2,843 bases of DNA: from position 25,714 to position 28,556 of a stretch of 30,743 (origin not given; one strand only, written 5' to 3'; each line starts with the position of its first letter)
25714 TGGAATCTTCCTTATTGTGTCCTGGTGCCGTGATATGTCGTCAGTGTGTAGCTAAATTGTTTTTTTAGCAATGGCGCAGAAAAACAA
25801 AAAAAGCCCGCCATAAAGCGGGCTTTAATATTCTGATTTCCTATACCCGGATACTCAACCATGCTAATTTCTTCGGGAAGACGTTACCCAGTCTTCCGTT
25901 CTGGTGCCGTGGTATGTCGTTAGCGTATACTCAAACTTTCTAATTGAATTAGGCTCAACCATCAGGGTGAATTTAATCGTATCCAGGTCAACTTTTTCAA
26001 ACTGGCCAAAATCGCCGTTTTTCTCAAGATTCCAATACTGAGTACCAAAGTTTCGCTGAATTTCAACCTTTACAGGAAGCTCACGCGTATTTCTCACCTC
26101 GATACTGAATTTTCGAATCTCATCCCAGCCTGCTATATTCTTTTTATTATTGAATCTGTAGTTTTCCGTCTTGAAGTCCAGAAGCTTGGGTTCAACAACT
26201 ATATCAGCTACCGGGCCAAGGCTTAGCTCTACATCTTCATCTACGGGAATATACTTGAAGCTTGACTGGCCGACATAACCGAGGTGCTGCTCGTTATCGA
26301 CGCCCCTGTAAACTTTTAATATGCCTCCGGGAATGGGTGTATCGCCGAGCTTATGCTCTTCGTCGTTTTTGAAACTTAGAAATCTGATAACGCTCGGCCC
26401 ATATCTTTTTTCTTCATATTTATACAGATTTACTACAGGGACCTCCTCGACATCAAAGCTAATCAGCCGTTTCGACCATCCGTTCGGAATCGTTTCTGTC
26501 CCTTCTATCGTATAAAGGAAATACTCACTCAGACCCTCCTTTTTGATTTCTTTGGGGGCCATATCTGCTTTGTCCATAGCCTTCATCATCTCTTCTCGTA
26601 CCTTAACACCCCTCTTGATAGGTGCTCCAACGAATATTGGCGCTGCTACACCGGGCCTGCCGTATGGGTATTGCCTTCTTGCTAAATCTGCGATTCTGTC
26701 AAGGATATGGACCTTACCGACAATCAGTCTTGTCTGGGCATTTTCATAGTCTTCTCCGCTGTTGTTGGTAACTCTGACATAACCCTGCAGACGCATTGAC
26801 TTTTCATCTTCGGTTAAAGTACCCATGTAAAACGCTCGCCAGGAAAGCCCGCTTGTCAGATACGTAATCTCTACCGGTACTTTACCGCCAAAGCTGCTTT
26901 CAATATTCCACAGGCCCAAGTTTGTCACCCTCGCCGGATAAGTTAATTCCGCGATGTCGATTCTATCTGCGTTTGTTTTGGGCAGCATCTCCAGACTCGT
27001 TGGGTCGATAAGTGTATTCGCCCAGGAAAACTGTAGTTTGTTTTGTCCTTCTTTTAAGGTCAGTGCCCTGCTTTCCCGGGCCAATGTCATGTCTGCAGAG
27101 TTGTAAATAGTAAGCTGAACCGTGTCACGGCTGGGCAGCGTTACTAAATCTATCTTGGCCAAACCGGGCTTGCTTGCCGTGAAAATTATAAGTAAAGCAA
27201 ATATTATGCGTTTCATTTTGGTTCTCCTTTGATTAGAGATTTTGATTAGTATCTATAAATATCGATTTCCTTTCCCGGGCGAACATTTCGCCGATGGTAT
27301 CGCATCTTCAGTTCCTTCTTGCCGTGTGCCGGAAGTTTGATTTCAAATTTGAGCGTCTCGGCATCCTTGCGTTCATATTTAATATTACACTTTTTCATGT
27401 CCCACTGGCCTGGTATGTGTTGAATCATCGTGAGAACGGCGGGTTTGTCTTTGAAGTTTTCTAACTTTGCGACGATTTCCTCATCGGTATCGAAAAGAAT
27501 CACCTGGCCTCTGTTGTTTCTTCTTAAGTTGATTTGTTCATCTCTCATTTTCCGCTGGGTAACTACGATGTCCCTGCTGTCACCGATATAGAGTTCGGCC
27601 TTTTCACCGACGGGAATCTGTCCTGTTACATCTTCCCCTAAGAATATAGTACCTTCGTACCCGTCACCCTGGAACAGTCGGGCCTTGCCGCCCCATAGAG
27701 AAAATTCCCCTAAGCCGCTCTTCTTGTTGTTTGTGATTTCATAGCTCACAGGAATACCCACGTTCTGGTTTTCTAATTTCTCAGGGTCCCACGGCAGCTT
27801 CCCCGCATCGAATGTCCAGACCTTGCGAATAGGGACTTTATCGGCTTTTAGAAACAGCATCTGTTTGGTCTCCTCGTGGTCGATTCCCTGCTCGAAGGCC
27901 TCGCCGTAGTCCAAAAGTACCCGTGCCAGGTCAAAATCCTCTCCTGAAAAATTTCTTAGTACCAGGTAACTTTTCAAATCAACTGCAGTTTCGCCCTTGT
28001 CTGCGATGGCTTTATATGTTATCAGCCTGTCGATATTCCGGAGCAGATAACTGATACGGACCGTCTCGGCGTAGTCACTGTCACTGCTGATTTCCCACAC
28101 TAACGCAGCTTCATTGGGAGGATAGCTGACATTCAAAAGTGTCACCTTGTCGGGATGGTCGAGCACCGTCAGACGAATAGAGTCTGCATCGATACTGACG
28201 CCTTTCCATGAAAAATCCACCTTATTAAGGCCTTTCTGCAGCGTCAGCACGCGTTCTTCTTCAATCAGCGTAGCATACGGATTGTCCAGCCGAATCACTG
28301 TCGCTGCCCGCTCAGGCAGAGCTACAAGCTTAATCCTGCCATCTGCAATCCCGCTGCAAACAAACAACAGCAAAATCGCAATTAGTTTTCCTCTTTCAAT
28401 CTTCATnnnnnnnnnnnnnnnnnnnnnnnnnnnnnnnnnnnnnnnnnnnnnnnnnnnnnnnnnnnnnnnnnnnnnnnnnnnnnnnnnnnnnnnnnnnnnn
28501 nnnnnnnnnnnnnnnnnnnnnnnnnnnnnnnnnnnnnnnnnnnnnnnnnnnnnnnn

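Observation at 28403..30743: ECF sigma translationally coupled to an anti-sigma factor whose sensor domain is a DUF4139/MuiA-like domain, followed by two free-standing paralogs of that domain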

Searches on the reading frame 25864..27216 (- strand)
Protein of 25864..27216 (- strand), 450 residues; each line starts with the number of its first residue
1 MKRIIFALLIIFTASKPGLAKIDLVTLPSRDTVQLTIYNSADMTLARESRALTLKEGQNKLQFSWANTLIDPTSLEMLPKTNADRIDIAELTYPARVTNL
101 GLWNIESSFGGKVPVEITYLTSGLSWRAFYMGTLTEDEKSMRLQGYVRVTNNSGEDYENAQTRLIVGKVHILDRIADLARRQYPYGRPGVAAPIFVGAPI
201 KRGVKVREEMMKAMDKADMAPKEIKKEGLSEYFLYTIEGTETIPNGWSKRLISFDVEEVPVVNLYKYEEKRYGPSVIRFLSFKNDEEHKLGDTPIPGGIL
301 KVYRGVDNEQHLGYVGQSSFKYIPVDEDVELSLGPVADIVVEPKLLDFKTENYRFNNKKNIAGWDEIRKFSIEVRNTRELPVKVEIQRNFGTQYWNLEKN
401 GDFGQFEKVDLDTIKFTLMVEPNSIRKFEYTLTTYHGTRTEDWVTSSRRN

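Call 3: search_protein_families(library=pfam, proteins=[window:25864-27216:-], max_evalue=0.01)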
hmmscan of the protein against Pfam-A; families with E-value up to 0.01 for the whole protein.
window:25864-27216:- (450 aa): 1 family
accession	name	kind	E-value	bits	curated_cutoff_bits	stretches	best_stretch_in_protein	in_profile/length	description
PF13598.12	DUF4139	-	2.3e-12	47.5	31.8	1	115-389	1-152/205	Domain of unknown function (DUF4139)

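Call 4: search_protein_families(library=ncbifam, proteins=[window:25864-27216:-], max_evalue=0.01)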
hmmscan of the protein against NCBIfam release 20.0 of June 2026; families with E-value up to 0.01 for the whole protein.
window:25864-27216:- (450 aa): 1 family
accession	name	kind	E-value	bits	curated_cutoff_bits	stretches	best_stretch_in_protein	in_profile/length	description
TIGR02231.1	TIGR02231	subfamily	9.3e-13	47.7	112.6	1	105-389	185-464/524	mucoidy inhibitor MuiA family protein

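Call 40: find_homologous_proteins(query=window:25864-27216:-)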
Query window:25864-27216:- (450 aa): 8000 proteins with E <= 0.001 among 8000 candidates; the best 120 are listed.
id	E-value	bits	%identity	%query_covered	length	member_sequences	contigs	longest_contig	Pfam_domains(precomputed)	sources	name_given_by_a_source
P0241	0.0e+0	1018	100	100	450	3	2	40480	PF13598.13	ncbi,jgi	-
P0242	2.1e-268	908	89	100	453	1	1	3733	PF13598.13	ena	-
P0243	3.5e-267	904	89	100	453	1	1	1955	PF13598.13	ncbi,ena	-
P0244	1.2e-257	873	88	98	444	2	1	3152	PF13598.13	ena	-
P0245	6.3e-253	857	84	100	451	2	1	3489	PF13598.13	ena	-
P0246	3.3e-249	845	84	98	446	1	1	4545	PF13598.13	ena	-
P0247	8.3e-235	798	78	96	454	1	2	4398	PF13598.13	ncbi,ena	-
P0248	2.0e-233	793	78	98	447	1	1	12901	PF13598.13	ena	-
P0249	4.4e-232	789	79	98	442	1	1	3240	PF13598.13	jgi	jgi:hypothetical protein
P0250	2.5e-231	786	77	100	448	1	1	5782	PF13598.13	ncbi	ncbi:MAG: DUF4139 domain-containing protein [Planctomycetota bacterium]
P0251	5.0e-231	785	76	100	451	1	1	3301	PF13598.13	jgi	-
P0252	5.1e-231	785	76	100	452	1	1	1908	PF13598.13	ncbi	-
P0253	1.7e-230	783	77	98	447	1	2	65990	PF13598.13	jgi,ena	-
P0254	1.8e-230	783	76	100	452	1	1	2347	PF13598.13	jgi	-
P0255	2.0e-230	783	76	98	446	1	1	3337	PF13598.13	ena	-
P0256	2.2e-230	783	77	100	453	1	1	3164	PF13598.13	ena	-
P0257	2.5e-230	783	76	100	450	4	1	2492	PF13598.13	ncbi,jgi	ncbi:MAG: DUF4139 domain-containing protein [Planctomycetota bacterium]|jgi:hypothetical protein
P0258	4.1e-230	782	77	100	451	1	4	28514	PF13598.13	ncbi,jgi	ncbi:MAG: DUF4139 domain-containing protein [Planctomycetota bacterium]|jgi:hypothetical protein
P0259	6.1e-230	782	77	98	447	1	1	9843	PF13598.13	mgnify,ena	mgnify:CR=1 FL=1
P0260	6.4e-230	782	78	98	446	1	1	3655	PF13598.13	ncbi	-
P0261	7.0e-230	781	77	98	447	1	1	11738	PF13598.13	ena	-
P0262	1.4e-229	780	76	98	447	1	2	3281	PF13598.13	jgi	jgi:hypothetical protein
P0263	1.5e-229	780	76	100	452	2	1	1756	PF13598.13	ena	-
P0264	1.5e-229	780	77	98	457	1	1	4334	PF13598.13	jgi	jgi:hypothetical protein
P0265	1.7e-229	780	77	98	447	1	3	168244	PF13598.13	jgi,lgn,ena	-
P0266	3.3e-229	779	77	95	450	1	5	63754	PF13598.13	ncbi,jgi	ncbi:MAG: DUF4139 domain-containing protein [Planctomycetota bacterium]|jgi:hypothetical protein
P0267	3.4e-229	779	77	100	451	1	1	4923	PF13598.13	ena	-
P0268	3.5e-229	779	76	98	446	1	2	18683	PF13598.13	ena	-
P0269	3.9e-229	779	76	100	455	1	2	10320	PF13598.13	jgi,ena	-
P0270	4.0e-229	779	77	100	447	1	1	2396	PF13598.13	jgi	jgi:hypothetical protein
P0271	4.2e-229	779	75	98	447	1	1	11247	PF13598.13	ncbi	ncbi:DUF4139 domain-containing protein [Planctomycetota bacterium]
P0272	6.1e-229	778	76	100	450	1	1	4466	PF13598.13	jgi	jgi:hypothetical protein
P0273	6.2e-229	778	77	98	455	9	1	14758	PF13598.13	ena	-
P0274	6.8e-229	778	76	100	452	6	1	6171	PF13598.13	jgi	-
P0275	7.2e-229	778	77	100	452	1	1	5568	PF13598.13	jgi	jgi:hypothetical protein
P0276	1.2e-228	777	77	98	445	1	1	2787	PF13598.13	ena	-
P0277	1.2e-228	777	76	100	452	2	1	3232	PF13598.13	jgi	jgi:hypothetical protein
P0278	1.3e-228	777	77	98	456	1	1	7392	PF13598.13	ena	-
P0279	2.7e-228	776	75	98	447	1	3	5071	PF13598.13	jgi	jgi:hypothetical protein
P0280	2.7e-228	776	76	98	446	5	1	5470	PF13598.13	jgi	-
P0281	3.5e-228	776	76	100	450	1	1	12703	PF13598.13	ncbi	-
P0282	3.8e-228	776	77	98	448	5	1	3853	PF13598.13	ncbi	ncbi:MAG: DUF4139 domain-containing protein [Planctomycetota bacterium]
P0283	4.2e-228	776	76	98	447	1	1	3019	PF13598.13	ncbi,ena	-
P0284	4.6e-228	775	77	99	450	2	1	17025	PF13598.13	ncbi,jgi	-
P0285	4.6e-228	775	76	100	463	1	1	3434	PF13598.13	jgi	jgi:hypothetical protein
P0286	5.4e-228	775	76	100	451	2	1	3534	PF13598.13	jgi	jgi:hypothetical protein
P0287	5.5e-228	775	76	100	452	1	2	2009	PF13598.13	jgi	jgi:hypothetical protein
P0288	5.8e-228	775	75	100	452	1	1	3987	PF13598.13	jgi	jgi:hypothetical protein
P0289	6.5e-228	775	77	98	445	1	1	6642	PF13598.13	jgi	-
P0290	7.1e-228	775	77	100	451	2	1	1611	PF13598.13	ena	-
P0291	7.5e-228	775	76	98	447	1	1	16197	PF13598.13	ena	-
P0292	9.2e-228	774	77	98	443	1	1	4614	PF13598.13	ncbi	-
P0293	1.2e-227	774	77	98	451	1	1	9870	PF13598.13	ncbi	-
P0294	1.4e-227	774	76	100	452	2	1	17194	PF13598.13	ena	-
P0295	1.6e-227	774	76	100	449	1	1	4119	PF13598.13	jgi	jgi:hypothetical protein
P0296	1.9e-227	773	75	100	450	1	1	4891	PF13598.13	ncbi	ncbi:hypothetical protein ES703_41298 [subsurface metagenome]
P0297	2.1e-227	773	76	99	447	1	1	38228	PF13598.13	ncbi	-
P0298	2.5e-227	773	75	98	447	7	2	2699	PF13598.13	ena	-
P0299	2.8e-227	773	75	100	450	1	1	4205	PF13598.13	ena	-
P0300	3.1e-227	773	77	100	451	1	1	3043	PF13598.13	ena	-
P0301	3.5e-227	773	78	98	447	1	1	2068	PF13598.13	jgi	-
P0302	3.6e-227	773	77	98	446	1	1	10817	PF13598.13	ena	-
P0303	4.1e-227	772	76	98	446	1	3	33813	PF13598.13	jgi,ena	-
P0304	5.1e-227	772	77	96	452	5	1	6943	PF13598.13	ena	-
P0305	5.7e-227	772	75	100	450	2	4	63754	PF13598.13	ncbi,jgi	ncbi:MAG: DUF4139 domain-containing protein [Planctomycetota bacterium]|jgi:hypothetical protein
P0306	5.7e-227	772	76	99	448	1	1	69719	PF13598.13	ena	-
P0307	5.7e-227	772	77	100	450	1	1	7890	PF13598.13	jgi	-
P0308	6.6e-227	772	74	100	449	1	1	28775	PF13598.13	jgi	-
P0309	1.5e-226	770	76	100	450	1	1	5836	PF13598.13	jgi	-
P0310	1.5e-226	770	75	100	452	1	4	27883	PF13598.13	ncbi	ncbi:MAG: DUF4139 domain-containing protein [Planctomycetota bacterium]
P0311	1.7e-226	770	76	98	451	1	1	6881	PF13598.13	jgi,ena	-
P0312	1.8e-226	770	77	98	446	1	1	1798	PF13598.13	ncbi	-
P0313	2.1e-226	770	76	98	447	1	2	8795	PF13598.13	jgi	-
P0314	2.3e-226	770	75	98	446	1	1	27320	PF13598.13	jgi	-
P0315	2.3e-226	770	77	98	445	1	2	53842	PF13598.13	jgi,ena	-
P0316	2.4e-226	770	77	98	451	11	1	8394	PF13598.13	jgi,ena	-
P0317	2.9e-226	770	77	98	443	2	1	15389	PF13598.13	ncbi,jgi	-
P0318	3.3e-226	769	77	98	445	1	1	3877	PF13598.13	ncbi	-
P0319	3.5e-226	769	76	98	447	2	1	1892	PF13598.13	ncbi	-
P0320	5.4e-226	769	77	96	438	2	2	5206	PF13598.13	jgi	jgi:hypothetical protein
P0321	5.6e-226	769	76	98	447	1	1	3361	PF13598.13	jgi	-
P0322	6.3e-226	768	75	98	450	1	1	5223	PF13598.13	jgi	-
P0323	6.4e-226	768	76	98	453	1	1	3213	PF13598.13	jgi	jgi:hypothetical protein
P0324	6.5e-226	768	76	98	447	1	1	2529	PF13598.13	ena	-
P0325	6.6e-226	768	76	98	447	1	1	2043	PF13598.13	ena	-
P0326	6.7e-226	768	76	98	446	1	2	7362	PF13598.13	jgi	-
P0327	6.9e-226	768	75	98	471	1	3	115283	PF13598.13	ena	-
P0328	8.1e-226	768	76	100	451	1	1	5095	PF13598.13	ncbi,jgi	ncbi:MAG: DUF4139 domain-containing protein [Planctomycetota bacterium]|jgi:hypothetical protein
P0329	8.2e-226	768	75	100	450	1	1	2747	PF13598.13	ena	-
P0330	8.3e-226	768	75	98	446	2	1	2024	PF13598.13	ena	-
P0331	8.4e-226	768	76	98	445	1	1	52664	PF13598.13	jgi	-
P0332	8.5e-226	768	75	100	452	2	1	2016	PF13598.13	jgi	jgi:hypothetical protein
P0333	8.5e-226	768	76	98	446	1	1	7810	PF13598.13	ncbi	ncbi:MAG: DUF4139 domain-containing protein [Sedimentisphaerales bacterium]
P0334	8.7e-226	768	77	96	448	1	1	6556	PF13598.13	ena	-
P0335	1.1e-225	768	77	98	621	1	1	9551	PF13598.13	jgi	jgi:hypothetical protein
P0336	1.2e-225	768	76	98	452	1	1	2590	PF13598.13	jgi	jgi:hypothetical protein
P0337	1.2e-225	767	76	100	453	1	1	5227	PF13598.13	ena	-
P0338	1.4e-225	767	75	100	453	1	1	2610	PF13598.13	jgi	-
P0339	1.6e-225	767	77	98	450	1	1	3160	PF13598.13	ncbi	-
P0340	1.6e-225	767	75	98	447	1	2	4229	PF13598.13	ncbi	ncbi:MAG: DUF4139 domain-containing protein [Planctomycetota bacterium]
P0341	1.8e-225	767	75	100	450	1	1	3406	PF13598.13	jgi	jgi:hypothetical protein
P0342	1.9e-225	767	75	100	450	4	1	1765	PF13598.13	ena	-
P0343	1.9e-225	767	77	98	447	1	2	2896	PF13598.13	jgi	jgi:hypothetical protein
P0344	2.0e-225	767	77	95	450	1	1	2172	PF13598.13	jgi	jgi:hypothetical protein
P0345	2.2e-225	767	75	100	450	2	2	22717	PF13598.13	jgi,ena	-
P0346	2.3e-225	767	76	100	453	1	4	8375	PF13598.13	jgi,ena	-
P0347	2.4e-225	766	75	98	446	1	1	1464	PF13598.13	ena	-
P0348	2.6e-225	766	77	99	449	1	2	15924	PF13598.13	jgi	-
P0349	2.9e-225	766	77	94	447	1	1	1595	PF13598.13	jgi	-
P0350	3.4e-225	766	76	100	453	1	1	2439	PF13598.13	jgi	jgi:hypothetical protein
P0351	3.8e-225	766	74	100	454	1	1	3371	PF13598.13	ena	-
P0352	4.4e-225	766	76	98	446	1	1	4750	PF13598.13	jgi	jgi:hypothetical protein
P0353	4.4e-225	766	75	98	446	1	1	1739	PF13598.13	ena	-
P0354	4.6e-225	766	75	100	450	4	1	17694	PF13598.13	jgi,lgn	jgi:hypothetical protein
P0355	4.8e-225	765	75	100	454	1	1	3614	PF13598.13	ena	-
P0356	5.7e-225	765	76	100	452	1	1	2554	PF13598.13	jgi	jgi:hypothetical protein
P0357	5.8e-225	765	74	100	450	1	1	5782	PF13598.13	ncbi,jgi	ncbi:MAG: DUF4139 domain-containing protein [Planctomycetota bacterium]|jgi:hypothetical protein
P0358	7.9e-225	765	76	98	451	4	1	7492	PF13598.13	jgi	-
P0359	8.1e-225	765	77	98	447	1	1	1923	PF13598.13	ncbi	-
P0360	8.1e-225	765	75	98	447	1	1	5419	PF13598.13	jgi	-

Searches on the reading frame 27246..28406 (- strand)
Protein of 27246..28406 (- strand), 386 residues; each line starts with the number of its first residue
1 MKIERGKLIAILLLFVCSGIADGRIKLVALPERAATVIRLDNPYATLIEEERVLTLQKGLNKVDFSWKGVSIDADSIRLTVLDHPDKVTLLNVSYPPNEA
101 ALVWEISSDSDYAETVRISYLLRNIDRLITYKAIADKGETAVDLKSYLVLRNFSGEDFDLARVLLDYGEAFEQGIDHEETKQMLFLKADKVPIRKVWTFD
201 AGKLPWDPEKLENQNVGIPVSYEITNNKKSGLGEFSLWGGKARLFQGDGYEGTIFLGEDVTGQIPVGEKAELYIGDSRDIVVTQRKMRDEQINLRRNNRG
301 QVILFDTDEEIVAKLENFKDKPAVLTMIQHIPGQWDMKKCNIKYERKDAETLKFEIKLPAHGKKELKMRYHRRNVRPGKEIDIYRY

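Call 3: search_protein_families(library=pfam, proteins=[window:27246-28406:-], max_evalue=0.01)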
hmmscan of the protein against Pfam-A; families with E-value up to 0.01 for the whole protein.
window:27246-28406:- (386 aa): 0 families

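Call 4: search_protein_families(library=ncbifam, proteins=[window:27246-28406:-], max_evalue=0.01)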
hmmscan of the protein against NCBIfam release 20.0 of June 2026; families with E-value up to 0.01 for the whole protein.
window:27246-28406:- (386 aa): 0 families

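Call 37: search_solved_structures(query=window:27246-28406:-, max_evalue=10)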
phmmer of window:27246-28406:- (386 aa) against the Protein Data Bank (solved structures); distinct sequences matched with E-value up to 10: 0.

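Call 38: find_homologous_proteins(query=window:27246-28406:-)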
Query window:27246-28406:- (386 aa): 3194 proteins with E <= 0.001 among 6397 candidates; the best 120 are listed.
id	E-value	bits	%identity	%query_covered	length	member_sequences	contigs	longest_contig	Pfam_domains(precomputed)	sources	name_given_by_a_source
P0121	7.0e-234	794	91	100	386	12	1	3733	-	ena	-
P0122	1.2e-231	786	90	100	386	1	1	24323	-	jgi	jgi:hypothetical protein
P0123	2.3e-231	786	90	100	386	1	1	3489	-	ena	-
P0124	6.4e-230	781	90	100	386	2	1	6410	-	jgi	jgi:hypothetical protein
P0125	1.7e-223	760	87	100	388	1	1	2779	-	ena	-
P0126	1.7e-218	743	88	98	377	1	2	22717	-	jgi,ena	-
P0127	8.6e-216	734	84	100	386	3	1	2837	-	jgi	jgi:hypothetical protein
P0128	2.8e-211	720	83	98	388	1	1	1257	-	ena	-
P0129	1.6e-210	717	85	98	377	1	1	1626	-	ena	-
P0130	2.0e-206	703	83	97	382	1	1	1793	-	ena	-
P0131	3.0e-206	703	83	98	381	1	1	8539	-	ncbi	-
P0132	3.4e-206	703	83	97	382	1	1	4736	-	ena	-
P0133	5.4e-206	702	83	98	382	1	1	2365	-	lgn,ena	-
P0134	5.5e-206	702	81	96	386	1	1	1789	-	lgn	-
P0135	6.8e-206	702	82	97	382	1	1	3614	-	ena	-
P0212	1.3e-201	688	79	100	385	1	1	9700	PF13598.13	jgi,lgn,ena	-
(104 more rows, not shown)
